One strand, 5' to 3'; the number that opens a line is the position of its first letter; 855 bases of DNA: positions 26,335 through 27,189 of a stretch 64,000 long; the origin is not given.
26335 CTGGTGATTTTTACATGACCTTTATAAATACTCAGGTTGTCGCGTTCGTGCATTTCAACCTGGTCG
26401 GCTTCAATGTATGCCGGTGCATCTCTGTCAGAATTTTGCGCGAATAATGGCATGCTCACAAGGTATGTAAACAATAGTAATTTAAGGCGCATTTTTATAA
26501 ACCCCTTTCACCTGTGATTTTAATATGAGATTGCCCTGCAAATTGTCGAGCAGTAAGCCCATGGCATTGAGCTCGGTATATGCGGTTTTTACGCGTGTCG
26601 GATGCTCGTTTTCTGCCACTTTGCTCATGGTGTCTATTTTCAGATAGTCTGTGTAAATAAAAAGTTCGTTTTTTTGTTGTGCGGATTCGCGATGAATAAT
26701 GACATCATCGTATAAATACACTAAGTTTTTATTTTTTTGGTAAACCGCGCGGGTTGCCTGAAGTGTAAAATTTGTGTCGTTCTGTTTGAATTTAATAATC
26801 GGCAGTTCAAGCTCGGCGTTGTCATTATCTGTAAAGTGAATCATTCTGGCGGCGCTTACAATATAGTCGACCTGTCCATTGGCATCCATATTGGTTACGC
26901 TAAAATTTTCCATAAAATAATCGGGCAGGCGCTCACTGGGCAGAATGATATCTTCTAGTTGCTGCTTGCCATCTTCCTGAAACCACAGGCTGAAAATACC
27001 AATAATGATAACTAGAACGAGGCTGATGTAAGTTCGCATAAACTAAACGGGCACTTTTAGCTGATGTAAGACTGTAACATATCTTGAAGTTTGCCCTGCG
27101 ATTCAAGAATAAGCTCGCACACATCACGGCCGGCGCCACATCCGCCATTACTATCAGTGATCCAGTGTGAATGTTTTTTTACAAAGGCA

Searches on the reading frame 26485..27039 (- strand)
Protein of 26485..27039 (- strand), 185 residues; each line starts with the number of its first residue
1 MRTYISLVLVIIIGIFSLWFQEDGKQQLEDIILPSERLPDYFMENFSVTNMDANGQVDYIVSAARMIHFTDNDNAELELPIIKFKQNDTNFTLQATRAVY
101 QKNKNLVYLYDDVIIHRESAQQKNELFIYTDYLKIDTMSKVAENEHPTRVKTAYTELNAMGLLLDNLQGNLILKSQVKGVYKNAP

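Call 37: find_encoding_contigs(protein=window:26485-27039:-, flank=10000, max_places=5)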
Protein window:26485-27039:- (185 aa): 1 contig read that carries it; 1 place shown.
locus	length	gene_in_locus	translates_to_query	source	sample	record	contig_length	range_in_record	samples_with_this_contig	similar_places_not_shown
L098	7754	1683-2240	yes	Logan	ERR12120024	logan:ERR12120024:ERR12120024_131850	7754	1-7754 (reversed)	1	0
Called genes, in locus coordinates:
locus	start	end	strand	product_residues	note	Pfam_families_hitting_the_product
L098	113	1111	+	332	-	PF01380:SIS, PF00571:CBS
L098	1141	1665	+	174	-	PF00702:Hydrolase (weak), PF08282:Hydrolase_3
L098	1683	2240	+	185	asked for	PF06835:LptC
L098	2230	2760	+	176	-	PF03968:LptD_N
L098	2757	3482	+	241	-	PF00005:ABC_tran, PF12399:BCA_ABC_TP_C (weak)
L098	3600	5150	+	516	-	PF00309:Sigma54_AID, PF04963:Sigma54_CBD, PF04552:Sigma54_DBD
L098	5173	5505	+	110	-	PF02482:Ribosomal_S30AE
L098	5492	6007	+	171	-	PF00359:PTS_EIIA_2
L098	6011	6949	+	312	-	PF02603:Hpr_kinase_N, PF07475:Hpr_kinase_C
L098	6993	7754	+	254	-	?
